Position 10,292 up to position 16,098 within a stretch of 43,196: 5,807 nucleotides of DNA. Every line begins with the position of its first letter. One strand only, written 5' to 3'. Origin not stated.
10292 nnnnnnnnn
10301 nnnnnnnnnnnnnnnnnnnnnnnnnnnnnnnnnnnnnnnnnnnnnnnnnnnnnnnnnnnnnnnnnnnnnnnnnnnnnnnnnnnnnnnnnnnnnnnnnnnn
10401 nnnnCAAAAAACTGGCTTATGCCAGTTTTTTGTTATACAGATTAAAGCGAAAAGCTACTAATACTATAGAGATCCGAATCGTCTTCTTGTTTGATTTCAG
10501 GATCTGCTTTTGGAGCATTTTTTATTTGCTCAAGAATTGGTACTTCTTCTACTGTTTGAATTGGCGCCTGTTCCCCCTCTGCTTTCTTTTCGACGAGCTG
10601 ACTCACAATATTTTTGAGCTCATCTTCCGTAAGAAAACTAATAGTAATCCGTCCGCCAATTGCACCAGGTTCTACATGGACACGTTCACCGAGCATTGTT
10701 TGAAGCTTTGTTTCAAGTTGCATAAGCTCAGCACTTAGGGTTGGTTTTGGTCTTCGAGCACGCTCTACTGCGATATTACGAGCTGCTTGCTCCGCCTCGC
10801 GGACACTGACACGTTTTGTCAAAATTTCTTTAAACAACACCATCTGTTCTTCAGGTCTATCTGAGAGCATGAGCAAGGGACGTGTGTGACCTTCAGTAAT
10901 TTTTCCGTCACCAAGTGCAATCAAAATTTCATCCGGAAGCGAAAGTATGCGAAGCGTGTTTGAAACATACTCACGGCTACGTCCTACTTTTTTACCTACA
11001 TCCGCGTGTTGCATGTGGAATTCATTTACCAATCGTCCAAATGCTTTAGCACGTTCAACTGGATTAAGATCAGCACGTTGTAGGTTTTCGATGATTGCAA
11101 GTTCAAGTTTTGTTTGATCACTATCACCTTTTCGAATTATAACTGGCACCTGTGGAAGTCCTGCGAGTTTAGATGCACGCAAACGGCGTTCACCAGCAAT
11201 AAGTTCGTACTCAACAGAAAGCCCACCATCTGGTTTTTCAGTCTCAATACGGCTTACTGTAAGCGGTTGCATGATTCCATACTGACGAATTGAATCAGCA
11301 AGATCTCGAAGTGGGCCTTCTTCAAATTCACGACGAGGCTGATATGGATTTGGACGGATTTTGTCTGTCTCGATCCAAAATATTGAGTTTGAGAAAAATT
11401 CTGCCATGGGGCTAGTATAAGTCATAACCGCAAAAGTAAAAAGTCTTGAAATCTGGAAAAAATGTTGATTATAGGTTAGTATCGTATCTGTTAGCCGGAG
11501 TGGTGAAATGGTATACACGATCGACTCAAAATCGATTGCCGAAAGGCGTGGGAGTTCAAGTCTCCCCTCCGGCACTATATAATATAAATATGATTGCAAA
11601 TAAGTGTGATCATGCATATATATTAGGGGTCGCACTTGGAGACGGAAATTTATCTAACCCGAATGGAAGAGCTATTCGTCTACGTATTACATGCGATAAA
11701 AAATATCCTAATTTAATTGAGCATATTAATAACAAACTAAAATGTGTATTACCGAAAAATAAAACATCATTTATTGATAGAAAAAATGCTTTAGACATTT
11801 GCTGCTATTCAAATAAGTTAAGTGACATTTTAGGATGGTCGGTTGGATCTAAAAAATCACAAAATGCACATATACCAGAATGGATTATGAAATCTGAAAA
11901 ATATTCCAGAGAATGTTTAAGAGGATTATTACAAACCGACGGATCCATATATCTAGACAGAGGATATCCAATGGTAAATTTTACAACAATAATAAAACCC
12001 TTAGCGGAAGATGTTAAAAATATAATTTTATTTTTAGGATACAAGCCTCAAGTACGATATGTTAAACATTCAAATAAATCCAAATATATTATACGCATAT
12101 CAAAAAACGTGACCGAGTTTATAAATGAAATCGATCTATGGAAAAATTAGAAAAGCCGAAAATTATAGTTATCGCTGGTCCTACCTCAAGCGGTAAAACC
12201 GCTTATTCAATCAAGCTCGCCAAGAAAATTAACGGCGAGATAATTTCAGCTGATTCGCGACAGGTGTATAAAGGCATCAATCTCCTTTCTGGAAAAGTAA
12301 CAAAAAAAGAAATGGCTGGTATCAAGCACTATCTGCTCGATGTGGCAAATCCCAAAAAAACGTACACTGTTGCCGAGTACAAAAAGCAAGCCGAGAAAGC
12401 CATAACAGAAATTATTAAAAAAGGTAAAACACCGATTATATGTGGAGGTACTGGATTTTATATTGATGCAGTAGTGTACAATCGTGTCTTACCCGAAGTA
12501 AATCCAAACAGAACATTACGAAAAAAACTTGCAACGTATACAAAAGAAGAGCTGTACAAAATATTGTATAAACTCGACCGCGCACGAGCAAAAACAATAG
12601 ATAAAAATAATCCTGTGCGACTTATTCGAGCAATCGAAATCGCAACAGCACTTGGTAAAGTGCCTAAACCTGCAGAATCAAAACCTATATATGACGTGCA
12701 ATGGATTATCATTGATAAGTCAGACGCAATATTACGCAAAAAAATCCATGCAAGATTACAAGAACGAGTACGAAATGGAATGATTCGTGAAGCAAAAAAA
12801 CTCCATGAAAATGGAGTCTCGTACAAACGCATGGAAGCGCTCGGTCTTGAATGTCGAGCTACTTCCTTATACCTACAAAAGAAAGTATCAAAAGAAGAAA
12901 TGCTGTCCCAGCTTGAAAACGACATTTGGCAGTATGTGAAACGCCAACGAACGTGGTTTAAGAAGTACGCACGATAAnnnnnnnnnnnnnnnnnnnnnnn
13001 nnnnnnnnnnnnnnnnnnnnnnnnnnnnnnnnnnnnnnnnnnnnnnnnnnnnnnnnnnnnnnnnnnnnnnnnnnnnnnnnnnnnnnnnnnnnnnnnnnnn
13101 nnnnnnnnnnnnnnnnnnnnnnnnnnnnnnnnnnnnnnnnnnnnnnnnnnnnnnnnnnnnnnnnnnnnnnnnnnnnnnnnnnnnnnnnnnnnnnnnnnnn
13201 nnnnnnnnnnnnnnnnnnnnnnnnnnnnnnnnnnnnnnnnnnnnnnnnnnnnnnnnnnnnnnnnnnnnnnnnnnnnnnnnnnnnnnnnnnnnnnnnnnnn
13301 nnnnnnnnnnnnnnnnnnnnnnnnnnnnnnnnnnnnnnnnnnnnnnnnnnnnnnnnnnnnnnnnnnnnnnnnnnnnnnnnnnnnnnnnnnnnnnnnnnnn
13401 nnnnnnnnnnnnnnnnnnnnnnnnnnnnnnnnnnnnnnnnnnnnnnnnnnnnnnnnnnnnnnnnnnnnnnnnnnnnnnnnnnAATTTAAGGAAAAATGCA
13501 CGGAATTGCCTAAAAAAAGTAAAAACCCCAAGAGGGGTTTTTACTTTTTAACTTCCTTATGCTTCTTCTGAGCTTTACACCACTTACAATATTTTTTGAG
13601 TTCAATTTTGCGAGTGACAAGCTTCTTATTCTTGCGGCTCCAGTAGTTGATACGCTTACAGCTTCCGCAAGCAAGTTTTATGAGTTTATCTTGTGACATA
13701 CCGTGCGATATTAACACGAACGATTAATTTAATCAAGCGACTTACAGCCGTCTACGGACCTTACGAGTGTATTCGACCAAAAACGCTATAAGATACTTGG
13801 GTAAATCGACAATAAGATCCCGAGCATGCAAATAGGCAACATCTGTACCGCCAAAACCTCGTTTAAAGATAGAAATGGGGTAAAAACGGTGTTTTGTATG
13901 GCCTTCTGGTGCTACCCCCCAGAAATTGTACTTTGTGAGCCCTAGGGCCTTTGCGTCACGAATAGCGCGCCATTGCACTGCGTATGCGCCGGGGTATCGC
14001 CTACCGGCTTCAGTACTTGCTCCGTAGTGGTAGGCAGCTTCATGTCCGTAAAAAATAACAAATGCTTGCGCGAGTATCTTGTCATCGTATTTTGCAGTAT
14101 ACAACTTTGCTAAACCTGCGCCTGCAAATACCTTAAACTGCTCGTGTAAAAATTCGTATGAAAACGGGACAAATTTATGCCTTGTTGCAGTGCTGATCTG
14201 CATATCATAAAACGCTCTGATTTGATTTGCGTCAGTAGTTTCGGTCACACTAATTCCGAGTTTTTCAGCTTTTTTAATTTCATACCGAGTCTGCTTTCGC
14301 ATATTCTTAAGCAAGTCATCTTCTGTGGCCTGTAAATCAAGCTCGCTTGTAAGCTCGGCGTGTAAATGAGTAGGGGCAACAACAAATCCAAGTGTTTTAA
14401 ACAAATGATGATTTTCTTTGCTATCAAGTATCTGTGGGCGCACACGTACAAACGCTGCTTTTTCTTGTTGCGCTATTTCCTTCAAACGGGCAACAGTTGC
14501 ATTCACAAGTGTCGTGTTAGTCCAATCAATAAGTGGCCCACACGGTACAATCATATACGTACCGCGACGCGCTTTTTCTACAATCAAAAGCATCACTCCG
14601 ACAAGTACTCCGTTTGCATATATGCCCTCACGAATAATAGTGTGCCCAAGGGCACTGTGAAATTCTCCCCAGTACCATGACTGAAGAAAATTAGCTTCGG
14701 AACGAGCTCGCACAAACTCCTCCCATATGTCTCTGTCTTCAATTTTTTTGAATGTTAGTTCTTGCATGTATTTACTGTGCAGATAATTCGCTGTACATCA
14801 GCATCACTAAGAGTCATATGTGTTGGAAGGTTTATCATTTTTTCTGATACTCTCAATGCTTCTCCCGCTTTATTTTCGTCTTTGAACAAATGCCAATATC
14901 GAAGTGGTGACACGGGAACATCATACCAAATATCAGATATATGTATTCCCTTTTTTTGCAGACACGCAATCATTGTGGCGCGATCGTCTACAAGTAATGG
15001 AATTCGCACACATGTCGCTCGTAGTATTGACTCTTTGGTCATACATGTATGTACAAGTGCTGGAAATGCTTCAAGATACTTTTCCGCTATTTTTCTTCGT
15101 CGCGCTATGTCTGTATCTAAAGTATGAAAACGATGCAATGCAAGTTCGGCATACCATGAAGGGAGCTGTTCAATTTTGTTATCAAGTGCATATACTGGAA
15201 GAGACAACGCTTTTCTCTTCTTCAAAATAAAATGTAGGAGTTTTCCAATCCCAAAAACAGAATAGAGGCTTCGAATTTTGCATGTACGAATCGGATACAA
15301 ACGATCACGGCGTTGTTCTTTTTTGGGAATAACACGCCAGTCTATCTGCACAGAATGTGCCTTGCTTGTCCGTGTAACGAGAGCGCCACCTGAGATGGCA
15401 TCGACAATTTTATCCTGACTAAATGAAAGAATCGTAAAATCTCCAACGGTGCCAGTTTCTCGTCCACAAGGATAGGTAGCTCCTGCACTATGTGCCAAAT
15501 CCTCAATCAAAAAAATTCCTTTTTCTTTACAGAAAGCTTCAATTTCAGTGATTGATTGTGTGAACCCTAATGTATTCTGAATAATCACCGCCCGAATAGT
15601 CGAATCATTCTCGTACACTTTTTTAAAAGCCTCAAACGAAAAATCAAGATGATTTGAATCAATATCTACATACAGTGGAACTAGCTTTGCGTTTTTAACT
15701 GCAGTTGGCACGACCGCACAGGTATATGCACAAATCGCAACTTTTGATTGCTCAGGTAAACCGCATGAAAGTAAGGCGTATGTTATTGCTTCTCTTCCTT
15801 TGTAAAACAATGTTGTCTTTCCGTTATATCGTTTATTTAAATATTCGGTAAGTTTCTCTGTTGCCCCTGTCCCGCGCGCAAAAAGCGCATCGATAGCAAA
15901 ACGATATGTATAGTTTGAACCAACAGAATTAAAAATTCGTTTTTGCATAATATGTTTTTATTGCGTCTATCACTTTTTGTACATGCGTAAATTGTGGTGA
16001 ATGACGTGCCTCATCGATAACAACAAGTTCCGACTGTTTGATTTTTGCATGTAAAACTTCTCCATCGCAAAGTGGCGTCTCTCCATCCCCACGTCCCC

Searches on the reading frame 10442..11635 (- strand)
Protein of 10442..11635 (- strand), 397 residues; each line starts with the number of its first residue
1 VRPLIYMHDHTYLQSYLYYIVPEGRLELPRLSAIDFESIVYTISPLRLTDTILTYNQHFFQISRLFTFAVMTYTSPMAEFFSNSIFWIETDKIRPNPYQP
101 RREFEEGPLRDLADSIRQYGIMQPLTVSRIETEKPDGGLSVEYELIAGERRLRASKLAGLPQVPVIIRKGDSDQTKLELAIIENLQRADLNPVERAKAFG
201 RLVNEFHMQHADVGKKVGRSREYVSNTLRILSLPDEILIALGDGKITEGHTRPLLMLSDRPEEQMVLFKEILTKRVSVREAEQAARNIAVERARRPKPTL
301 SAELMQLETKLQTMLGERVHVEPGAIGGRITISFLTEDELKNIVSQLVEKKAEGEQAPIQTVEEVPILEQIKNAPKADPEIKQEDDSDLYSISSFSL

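Call 7: search_protein_families(library=pfam, proteins=[window:10442-11635:-], max_evalue=0.001)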
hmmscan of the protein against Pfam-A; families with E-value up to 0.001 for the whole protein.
window:10442-11635:- (397 aa): 3 families
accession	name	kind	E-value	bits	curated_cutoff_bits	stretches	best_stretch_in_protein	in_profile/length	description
PF17762.8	HTH_ParB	-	2.9e-29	101.6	22.6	1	189-288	2-100/102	ParB HTH domain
PF02195.25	ParB_N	-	5.3e-27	94.1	26.3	1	87-186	5-95/95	ParB N-terminal domain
PF23552.2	ParB_C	-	2.2e-06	27.5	23.8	1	301-347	2-49/50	ParB dimerisation domain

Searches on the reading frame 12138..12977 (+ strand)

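Call 7: search_protein_families(library=pfam, proteins=[window:12138-12977:+], max_evalue=0.001)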
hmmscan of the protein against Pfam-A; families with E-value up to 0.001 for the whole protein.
window:12138-12977:+ (279 aa): 2 families
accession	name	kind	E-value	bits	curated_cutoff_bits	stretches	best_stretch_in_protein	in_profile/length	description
PF01715.23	IPPT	-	1.3e-60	205.6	23.6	1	42-276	1-242/243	IPP transferase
PF01745.22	IPT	-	5.2e-10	39.6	20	1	8-104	2-98/233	Isopentenyl transferase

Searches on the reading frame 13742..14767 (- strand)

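Call 8: search_protein_families(library=pfam, proteins=[window:13742-14767:-], max_evalue=0.001)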
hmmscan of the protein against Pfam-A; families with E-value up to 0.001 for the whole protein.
window:13742-14767:- (341 aa): 2 families
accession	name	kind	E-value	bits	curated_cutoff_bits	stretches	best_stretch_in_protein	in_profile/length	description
PF02388.22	FemAB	-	8.4e-40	137.3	24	2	15-223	6-234/406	FemAB family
PF13480.13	Acetyltransf_6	-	1.1e-18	68.2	22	1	154-284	1-136/143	Acetyltransferase (GNAT) domain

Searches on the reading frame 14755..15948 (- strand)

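Call 8: search_protein_families(library=pfam, proteins=[window:14755-15948:-], max_evalue=0.001)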
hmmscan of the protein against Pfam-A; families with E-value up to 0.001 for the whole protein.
window:14755-15948:- (397 aa): 2 families
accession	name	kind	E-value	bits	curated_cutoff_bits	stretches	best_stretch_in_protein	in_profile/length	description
PF01041.23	DegT_DnrJ_EryC1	-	1.1e-32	114.2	19.8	1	50-392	47-359/360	DegT/DnrJ/EryC1/StrS aminotransferase family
PF00155.27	Aminotran_1_2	-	2.7e-05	24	19.7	1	31-161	49-196/361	Aminotransferase class I and II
